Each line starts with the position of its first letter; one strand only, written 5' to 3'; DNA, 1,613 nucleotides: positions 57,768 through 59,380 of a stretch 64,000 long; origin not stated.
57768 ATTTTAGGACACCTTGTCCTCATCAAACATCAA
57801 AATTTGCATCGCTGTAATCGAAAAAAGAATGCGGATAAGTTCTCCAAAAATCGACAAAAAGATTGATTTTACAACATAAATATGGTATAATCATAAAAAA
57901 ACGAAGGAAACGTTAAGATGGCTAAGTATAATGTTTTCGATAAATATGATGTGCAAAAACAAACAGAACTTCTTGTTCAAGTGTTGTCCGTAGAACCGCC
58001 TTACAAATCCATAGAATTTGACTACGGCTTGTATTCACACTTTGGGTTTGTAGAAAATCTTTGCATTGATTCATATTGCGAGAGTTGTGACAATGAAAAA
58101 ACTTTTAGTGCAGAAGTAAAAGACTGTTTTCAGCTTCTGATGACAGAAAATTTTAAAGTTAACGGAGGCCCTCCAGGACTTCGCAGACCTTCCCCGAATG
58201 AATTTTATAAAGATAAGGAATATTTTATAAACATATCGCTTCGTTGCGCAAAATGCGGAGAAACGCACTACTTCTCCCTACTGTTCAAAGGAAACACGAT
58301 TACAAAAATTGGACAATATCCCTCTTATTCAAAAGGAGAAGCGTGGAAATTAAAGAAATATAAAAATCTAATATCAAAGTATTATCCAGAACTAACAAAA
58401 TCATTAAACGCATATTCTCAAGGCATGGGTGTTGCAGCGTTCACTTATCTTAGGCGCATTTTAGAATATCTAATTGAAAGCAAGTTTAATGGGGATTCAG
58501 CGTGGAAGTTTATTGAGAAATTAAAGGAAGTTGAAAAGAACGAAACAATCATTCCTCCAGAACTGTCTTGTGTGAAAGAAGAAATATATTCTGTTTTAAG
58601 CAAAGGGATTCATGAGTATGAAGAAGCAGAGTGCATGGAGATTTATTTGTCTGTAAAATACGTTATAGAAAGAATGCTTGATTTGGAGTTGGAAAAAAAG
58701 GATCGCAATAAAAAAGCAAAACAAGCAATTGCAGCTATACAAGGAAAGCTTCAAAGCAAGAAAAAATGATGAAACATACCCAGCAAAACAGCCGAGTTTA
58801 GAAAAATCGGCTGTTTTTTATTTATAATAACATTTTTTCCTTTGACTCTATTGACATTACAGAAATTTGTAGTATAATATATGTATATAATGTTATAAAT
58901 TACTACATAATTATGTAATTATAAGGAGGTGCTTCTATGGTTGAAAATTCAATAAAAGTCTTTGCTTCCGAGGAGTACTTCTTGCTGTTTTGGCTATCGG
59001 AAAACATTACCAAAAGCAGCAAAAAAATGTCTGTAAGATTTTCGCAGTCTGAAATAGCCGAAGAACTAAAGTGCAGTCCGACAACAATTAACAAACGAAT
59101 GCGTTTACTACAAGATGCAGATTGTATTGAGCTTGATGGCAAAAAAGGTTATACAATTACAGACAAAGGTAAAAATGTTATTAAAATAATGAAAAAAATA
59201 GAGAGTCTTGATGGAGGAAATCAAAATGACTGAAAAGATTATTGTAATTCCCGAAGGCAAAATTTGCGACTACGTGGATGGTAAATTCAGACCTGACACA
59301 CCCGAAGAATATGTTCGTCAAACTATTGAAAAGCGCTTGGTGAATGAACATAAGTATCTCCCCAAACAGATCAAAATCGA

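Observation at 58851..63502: Four-gene operon: wHTH, nuclease-methyltransferase fusion, two-TRD S subunit and an Rx4H (HEPN-like) tail gene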

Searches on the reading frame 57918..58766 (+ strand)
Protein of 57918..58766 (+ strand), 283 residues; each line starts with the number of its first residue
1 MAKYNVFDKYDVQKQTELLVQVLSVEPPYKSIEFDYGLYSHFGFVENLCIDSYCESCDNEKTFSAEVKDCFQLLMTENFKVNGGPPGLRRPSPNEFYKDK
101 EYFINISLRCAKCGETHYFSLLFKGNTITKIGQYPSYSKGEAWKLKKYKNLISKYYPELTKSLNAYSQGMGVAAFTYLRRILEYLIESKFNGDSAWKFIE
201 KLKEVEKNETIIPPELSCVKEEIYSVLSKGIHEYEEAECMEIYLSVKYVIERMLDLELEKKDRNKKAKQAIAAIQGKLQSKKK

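Call 3: search_protein_families(library=pfam, proteins=[window:57918-58766:+], max_evalue=0.1)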
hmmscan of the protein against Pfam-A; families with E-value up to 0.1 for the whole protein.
window:57918-58766:+ (283 aa): 0 families

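Call 4: search_protein_families(library=padloc, proteins=[window:57918-58766:+], max_evalue=0.1)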
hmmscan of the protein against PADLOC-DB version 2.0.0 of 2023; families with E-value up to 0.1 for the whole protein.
window:57918-58766:+ (283 aa): 0 families

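Call 5: search_protein_families(library=ncbifam, proteins=[window:57918-58766:+], max_evalue=0.1)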
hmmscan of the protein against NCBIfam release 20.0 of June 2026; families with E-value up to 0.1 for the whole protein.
window:57918-58766:+ (283 aa): 1 family
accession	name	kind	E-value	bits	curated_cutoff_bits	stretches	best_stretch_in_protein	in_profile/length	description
NF005540.0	PRK07203.1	equivalog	0.026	13.2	444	1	204-258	49-105/444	putative aminohydrolase SsnA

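Call 7: search_protein_families(library=phrogs, proteins=[window:57918-58766:+], max_evalue=0.1)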
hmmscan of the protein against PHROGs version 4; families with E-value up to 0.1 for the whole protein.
window:57918-58766:+ (283 aa): 2 families
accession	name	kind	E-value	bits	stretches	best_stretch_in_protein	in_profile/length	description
phrog_25239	-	unknown function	5.7e-07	30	2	127-188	120-178/294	-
phrog_1305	-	DNA, RNA and nucleotide metabolism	0.00016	22.1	1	49-236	14-185/226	DNA binding protein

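Call 77: find_homologous_proteins(query=window:57918-58766:+)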
Query window:57918-58766:+ (283 aa): 150 proteins with E <= 0.001 among 477 candidates; the best 120 are listed.
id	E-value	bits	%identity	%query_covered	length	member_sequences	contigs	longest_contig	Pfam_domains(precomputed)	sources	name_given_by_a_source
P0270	4.5e-186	635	100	100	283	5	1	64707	-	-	-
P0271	1.6e-135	469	73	100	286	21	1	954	-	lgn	-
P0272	3.6e-134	464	72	100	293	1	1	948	-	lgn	-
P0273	6.7e-134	464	72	100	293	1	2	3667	-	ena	-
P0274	1.6e-133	462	72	100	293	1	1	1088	-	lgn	-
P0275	1.9e-133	462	72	100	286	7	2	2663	-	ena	-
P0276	3.6e-133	461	72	100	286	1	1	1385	-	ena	-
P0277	7.3e-132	457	71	99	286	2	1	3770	-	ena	-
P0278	5.2e-131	454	71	100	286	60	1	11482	-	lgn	-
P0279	2.1e-129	449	72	100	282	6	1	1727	-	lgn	-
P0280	7.4e-129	447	70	99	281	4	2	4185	-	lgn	-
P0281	8.1e-129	447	70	100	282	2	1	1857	-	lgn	-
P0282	9.6e-128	443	71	100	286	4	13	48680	-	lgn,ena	-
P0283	1.8e-127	443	69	99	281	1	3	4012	-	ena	-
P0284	1.2e-126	440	68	99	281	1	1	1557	-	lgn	-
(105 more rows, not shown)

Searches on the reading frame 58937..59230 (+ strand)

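Call 3: search_protein_families(library=pfam, proteins=[window:58937-59230:+], max_evalue=0.1)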
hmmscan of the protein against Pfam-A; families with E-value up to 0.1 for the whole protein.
window:58937-59230:+ (98 aa): 27 families (the best 25 are shown)
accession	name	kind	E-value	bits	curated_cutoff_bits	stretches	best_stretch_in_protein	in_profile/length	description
PF13545.12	HTH_Crp_2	-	4.4e-07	30.2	27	1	19-77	9-64/70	Crp-like helix-turn-helix domain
PF08279.18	HTH_11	-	5.7e-06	26.6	25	1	35-72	16-54/55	HTH domain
PF25213.1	HVO_A0261_N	-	1.5e-05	25.2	35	1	36-88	26-77/86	HVO_A0261 N-terminal domain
PF13412.12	HTH_24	-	7e-05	22.8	21.9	1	36-65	19-48/48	Winged helix-turn-helix DNA-binding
PF14947.12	HTH_45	-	0.00024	21.5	25.5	1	37-91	22-75/77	Winged helix-turn-helix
PF12840.13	HTH_20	-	0.0016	18.8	27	1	38-62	22-46/51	Helix-turn-helix domain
PF13404.12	HTH_AsnC-type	-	0.0016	18.6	27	1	34-58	17-41/42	AsnC-type helix-turn-helix domain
PF08281.18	Sigma70_r4_2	-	0.0032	17.5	25.7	1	35-56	27-48/54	Sigma-70, region 4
PF21715.3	CggR_N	-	0.0097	16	30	1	40-87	23-69/71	CggR N-terminal DNA binding domain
PF08461.16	HTH_12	-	0.017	15.5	21.4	1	33-80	12-64/66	Ribonuclease R winged-helix domain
PF13936.12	HTH_38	-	0.02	15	27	1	36-53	22-39/44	Helix-turn-helix domain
PF05848.17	CtsR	-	0.021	15.2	23.1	1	24-53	13-42/72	CtsR N-terminal HTH domain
PF08280.17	HTH_Mga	-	0.022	15.2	23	1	29-60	18-45/59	M protein trans-acting positive regulator (MGA) HTH domain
PF13730.12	HTH_36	-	0.023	14.9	25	1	36-61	27-52/55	Helix-turn-helix domain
PF17762.8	HTH_ParB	-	0.024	15.2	22.6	1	33-64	19-50/102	ParB HTH domain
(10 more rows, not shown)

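Call 4: search_protein_families(library=padloc, proteins=[window:58937-59230:+], max_evalue=0.1)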
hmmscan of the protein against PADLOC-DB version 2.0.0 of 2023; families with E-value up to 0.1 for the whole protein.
window:58937-59230:+ (98 aa): 10 families
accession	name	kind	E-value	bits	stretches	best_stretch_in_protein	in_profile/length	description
PDLC01879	CARF3--CARF_TM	-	8.2e-06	23.6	1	34-86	170-221/222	-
PDLC01848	CARF3--CARF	-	6.4e-05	20.7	1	37-85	152-196/197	-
PDLC01434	CasR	-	0.00057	17.8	1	36-83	143-191/191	"CAS-I,CAS-II,CAS-III,CAS-IV,CAS-V,CAS-VI; associated_signaling"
PDLC02975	WH_III-A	-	0.00096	17.5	1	36-87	20-70/103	-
PDLC02976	WH_III-A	-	0.0014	17.3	1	30-84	14-66/104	-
PDLC01268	CasR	-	0.0026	15.7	1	38-76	141-178/179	"CAS-I,CAS-II,CAS-III,CAS-IV,CAS-V,CAS-VI; associated_signaling"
PDLC01849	CARF3--CARF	-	0.0062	14.3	1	35-81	152-195/197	-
PDLC01853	CARF3--CARF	-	0.01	13.5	1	28-89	148-205/209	-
PDLC01044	Csa3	-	0.013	13.4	1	32-82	147-194/194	Type I-A associated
PDLC04133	mad1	-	0.015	13.6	1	31-56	2-27/60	mads_1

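Call 5: search_protein_families(library=ncbifam, proteins=[window:58937-59230:+], max_evalue=0.1)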
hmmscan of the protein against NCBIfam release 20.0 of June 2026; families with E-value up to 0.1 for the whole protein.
window:58937-59230:+ (98 aa): 17 families
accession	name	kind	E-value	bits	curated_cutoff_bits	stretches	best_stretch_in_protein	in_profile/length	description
TIGR00122.1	birA_repr_reg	equivalog_domain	0.0003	20.6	70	1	35-77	14-56/69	biotin operon repressor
NF053610.1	Sso10a_fam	subfamily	0.0015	18.6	60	1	36-81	19-63/64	Sso10a family chromatin protein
NF003025.0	PRK03902.1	equivalog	0.002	18.1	138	1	37-88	25-76/142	transcriptional regulator MntR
TIGR02018.2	his_ut_repres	equivalog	0.0034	16.8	220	1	37-77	26-66/226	histidine utilization transcriptional repressor HutC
NF009326.0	PRK12681.1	equivalog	0.0053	16.2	436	1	37-88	19-73/324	HTH-type transcriptional regulator CysB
NF040939.2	trans_reg_lrs14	equivalog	0.0057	16.7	90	1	32-66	34-68/103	Lrs14 family HTH-type transcriptional regulator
NF047407.1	TransRegMntRTherm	equivalog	0.011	15.3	350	1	10-82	9-80/227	manganese-dependent transcriptional regulator MntR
NF033789.1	repress_SdpR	subfamily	0.019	14.9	100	1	35-74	22-60/79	autorepressor SdpR family transcription factor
NF053609.1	Sul12a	equivalog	0.022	14.9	150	1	29-88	18-73/103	Sul12a family chromatin-organizing protein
TIGR01884.1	cas_HTH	subfamily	0.027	13.8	60.2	1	36-74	158-198/202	CRISPR-associated CARF protein Csa3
TIGR02944.1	suf_reg_Xantho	equivalog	0.038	14.4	110.65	1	28-93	19-85/130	SUF system Fe-S cluster assembly regulator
TIGR00180.1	parB_part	domain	0.043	13.6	58.45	1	33-59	119-145/186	ParB/RepB/Spo0J family partition protein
NF053606.1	Sta1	subfamily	0.047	13.8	80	1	34-66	34-66/100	Sta1 family transcriptional regulator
NF041397.1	TranRegGlpR_Halo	equivalog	0.05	13.2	300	1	35-66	20-51/253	HTH-type transcriptional regulator GlpR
TIGR02985.1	Sig70_bacteroi1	subfamily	0.053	13.7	126.4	1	34-56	130-152/162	RNA polymerase sigma-70 factor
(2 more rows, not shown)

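Call 7: search_protein_families(library=phrogs, proteins=[window:58937-59230:+], max_evalue=0.1)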
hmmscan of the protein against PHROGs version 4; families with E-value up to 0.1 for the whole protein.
window:58937-59230:+ (98 aa): 18 families
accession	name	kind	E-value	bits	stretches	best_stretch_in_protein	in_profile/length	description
phrog_2440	-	transcription regulation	8.5e-05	23.5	1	34-79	43-92/126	transcriptional regulator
phrog_30562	-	unknown function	0.00018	22.8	1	28-65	47-84/105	-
phrog_1098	-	DNA, RNA and nucleotide metabolism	0.00057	19.7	1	20-72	22-77/546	HTH DNA binding protein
phrog_11046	-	transcription regulation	0.001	19.9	1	36-89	25-84/94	transcriptional regulator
phrog_186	-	DNA, RNA and nucleotide metabolism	0.0018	19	1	25-87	52-118/308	DnaD-like helicase loader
phrog_9285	-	unknown function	0.0056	16.5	1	36-93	53-110/466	-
phrog_6336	-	unknown function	0.0058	18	1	30-82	24-77/81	-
phrog_1123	-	unknown function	0.0058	17.5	1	36-91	48-103/112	-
phrog_1368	-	transcription regulation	0.011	16.6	1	36-74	29-67/101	transcriptional regulator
phrog_9088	-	unknown function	0.023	15.3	1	20-86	49-116/227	-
phrog_678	-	DNA, RNA and nucleotide metabolism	0.025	15.1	1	18-79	80-139/346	replication initiation O-like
phrog_5978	-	unknown function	0.027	14.5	1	33-85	310-362/364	-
phrog_7882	-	DNA, RNA and nucleotide metabolism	0.028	14.9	1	33-88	65-120/314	DnaD-like helicase loader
phrog_11195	-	unknown function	0.035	14.5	1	39-89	42-99/122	-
phrog_8102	-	DNA, RNA and nucleotide metabolism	0.039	14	1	28-67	52-91/337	replication initiation protein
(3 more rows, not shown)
